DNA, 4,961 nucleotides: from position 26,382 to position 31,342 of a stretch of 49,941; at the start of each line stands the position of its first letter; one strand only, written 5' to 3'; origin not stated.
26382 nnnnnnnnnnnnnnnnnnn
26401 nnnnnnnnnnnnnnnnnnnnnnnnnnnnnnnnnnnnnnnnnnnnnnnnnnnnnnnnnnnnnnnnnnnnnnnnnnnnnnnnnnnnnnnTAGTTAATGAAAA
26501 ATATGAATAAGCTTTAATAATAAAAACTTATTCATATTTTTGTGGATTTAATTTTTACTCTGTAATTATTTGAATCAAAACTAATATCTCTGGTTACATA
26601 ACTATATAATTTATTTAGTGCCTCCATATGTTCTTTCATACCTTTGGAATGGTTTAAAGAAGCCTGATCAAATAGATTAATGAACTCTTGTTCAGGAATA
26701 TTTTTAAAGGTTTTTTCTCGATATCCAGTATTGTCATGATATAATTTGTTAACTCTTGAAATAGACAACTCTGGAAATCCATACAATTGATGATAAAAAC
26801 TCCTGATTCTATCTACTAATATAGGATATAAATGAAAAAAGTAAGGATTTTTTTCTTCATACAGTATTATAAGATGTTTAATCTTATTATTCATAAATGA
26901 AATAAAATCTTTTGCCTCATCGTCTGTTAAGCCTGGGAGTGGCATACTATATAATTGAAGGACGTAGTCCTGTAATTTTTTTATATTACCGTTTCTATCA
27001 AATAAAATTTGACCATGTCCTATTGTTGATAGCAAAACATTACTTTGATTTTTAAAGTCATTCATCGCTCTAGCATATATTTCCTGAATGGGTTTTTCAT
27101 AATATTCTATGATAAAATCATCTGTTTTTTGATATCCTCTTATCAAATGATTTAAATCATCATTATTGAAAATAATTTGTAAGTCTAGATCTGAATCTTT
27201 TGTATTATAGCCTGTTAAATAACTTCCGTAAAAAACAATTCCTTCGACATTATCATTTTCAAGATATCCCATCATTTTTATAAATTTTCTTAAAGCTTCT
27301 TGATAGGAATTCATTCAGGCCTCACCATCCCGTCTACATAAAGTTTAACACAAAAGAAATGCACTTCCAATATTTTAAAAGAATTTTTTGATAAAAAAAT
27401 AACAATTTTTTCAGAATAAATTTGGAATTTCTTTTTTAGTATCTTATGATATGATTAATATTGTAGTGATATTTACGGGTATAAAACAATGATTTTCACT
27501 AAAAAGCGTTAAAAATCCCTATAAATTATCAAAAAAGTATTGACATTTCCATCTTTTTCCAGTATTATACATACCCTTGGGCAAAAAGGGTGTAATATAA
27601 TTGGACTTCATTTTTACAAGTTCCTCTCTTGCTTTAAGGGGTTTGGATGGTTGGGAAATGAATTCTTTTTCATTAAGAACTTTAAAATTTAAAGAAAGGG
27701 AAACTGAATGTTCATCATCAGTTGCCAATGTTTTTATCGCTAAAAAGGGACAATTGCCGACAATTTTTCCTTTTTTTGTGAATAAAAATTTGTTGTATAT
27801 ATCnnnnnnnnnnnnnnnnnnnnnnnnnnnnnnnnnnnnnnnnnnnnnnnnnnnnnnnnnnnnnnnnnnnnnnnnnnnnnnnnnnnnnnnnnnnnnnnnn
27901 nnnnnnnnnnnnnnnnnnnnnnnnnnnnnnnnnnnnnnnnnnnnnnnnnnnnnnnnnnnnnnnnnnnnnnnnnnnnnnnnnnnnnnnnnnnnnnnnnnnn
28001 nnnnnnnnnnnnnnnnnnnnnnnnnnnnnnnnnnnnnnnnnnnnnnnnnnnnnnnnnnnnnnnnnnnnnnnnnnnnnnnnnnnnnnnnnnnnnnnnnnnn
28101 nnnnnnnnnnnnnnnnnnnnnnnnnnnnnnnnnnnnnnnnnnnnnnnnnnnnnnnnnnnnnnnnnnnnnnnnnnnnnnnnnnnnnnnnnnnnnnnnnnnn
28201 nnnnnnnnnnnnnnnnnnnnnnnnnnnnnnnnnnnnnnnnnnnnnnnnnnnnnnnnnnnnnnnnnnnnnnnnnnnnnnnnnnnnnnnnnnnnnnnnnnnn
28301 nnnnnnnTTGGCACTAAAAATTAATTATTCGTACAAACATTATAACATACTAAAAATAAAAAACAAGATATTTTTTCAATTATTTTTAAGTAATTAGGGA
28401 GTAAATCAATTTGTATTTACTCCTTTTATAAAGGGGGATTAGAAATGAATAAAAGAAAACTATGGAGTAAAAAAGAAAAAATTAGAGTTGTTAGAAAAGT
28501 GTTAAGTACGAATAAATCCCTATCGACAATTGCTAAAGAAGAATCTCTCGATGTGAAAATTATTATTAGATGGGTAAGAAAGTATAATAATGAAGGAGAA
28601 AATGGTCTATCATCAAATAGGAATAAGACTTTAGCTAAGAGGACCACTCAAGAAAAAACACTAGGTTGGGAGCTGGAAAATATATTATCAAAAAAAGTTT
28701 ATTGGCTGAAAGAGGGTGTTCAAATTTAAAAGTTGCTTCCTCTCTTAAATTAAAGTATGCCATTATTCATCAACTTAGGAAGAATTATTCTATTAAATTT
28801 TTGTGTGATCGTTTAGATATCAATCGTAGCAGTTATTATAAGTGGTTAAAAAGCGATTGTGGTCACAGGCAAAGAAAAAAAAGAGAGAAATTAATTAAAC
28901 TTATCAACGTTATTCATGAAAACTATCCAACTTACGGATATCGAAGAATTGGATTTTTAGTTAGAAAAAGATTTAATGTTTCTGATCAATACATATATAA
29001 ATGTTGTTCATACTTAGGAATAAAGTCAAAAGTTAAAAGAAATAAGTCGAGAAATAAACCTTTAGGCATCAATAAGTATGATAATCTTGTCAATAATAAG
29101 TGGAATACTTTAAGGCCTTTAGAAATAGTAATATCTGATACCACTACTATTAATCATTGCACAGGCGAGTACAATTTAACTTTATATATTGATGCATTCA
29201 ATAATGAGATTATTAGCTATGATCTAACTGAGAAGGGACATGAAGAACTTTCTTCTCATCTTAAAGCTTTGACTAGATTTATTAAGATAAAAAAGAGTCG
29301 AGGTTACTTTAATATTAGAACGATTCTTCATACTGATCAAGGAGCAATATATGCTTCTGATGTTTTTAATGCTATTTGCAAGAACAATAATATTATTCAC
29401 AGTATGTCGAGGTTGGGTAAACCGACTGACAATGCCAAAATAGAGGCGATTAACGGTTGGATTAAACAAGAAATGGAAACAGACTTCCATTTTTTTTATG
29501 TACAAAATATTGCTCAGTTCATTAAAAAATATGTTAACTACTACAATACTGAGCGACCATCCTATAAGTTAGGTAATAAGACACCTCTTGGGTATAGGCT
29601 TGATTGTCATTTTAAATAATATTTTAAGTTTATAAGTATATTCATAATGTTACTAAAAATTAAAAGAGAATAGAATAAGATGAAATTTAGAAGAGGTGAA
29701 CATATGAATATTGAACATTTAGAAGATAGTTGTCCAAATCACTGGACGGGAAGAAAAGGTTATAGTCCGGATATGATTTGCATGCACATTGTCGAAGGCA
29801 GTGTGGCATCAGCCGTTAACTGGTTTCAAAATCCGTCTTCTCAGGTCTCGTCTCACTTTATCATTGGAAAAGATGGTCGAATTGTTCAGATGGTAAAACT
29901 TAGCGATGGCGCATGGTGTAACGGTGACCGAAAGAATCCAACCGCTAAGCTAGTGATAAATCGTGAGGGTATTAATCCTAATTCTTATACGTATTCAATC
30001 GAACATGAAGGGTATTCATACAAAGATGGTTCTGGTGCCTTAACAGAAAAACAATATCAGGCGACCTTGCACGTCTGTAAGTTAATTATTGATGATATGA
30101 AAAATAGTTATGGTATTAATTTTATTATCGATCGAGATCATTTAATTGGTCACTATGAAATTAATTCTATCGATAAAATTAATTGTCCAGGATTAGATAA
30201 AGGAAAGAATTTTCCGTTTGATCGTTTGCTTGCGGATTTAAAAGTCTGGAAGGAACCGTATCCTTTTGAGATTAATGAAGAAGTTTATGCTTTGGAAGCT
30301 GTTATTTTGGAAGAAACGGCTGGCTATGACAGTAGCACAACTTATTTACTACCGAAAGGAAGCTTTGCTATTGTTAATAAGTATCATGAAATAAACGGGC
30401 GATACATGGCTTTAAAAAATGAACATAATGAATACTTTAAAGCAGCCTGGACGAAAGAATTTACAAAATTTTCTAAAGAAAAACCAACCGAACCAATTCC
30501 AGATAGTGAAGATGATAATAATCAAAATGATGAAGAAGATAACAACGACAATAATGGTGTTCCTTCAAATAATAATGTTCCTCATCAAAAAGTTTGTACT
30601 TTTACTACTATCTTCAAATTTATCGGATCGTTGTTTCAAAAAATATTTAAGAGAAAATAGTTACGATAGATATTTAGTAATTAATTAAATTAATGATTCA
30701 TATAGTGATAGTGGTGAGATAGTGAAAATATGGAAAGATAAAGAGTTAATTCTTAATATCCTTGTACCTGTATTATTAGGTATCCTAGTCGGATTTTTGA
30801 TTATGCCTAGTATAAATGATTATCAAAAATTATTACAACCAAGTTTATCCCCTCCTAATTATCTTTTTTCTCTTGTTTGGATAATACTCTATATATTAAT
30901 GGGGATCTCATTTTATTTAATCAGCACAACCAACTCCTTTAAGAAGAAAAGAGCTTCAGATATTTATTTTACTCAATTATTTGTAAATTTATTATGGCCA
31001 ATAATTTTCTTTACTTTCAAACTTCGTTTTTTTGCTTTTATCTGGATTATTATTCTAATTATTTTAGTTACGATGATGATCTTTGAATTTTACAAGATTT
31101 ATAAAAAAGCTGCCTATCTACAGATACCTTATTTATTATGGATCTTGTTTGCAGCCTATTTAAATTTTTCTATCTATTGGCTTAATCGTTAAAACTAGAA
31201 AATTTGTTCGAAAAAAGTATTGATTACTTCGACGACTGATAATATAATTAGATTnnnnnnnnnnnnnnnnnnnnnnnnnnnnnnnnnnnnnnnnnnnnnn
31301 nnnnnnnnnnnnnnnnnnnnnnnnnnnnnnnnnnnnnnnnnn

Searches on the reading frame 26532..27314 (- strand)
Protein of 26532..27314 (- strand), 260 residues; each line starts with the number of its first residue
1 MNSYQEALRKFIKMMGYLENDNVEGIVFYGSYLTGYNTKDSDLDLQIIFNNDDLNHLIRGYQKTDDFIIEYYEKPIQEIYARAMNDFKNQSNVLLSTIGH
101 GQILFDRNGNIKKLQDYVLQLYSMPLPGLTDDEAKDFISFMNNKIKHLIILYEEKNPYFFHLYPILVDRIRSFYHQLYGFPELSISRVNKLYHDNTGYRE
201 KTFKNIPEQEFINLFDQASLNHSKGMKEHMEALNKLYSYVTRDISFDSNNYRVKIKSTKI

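Call 64: search_protein_families(library=pfam, proteins=[window:26532-27314:-], max_evalue=0.001)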
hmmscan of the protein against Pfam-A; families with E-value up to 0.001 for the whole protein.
window:26532-27314:- (260 aa): 2 families
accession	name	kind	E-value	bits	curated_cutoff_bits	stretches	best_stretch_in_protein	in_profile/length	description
PF18765.7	Polbeta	-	3.6e-08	33.9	26.9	1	18-108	7-91/93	Polymerase beta, Nucleotidyltransferase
PF01909.29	NTP_transf_2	-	7.4e-07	29.9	21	1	19-59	12-47/93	Nucleotidyltransferase domain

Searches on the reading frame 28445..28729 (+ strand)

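Call 64: search_protein_families(library=pfam, proteins=[window:28445-28729:+], max_evalue=0.001)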
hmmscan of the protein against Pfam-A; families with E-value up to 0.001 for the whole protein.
window:28445-28729:+ (94 aa): 2 families
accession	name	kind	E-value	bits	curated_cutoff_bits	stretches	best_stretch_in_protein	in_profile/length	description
PF01527.26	HTH_Tnp_1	-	5.7e-08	33.3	24.1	1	1-65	1-65/75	Transposase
PF13518.12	HTH_28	-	2.4e-05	24.8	25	1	11-58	1-47/52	Helix-turn-helix domain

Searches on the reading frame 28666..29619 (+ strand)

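Call 64: search_protein_families(library=pfam, proteins=[window:28666-29619:+], max_evalue=0.001)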
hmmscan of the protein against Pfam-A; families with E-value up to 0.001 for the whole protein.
window:28666-29619:+ (317 aa): 4 families
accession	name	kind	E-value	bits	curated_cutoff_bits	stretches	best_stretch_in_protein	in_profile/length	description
PF13683.12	rve_3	-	5.7e-13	48.9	26.5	1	243-307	3-67/67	Integrase core domain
PF00665.32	rve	-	1.3e-10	41.9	32.6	1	150-253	3-102/102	Integrase core domain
PF13333.12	rve_2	-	3.1e-09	37.3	22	1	260-311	1-52/56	Integrase core domain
PF13276.12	HTH_21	-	1.8e-08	34.9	28.1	1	73-126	3-59/60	HTH-like domain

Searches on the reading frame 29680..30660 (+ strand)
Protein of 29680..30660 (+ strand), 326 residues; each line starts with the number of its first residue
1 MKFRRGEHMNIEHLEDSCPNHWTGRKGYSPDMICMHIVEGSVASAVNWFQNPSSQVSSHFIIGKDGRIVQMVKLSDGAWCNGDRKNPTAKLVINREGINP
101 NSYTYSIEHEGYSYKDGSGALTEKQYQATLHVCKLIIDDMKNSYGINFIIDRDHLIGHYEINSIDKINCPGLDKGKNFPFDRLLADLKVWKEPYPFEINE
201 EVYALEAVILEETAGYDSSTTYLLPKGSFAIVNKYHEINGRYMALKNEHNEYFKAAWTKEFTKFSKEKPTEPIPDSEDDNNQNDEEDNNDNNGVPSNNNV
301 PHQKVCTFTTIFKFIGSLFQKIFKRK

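Call 64: search_protein_families(library=pfam, proteins=[window:29680-30660:+], max_evalue=0.001)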
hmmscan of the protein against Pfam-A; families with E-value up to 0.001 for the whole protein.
window:29680-30660:+ (326 aa): 1 family
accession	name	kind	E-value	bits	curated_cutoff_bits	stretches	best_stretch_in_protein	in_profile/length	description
PF01510.30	Amidase_2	-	1.4e-18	67.9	26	1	28-171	3-130/131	N-acetylmuramoyl-L-alanine amidase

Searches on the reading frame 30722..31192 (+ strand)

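Call 64: search_protein_families(library=pfam, proteins=[window:30722-31192:+], max_evalue=0.001)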
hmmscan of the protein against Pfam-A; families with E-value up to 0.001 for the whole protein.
window:30722-31192:+ (156 aa): 2 families
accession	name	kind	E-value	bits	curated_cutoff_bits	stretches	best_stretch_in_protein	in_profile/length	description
PF03073.20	TspO_MBR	-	2.4e-39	134.8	24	1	13-153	2-144/145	TspO/MBR family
PF02322.20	Cyt_bd_oxida_II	-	8.4e-06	25.8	35.6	1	13-135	122-238/302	Cytochrome bd terminal oxidase subunit II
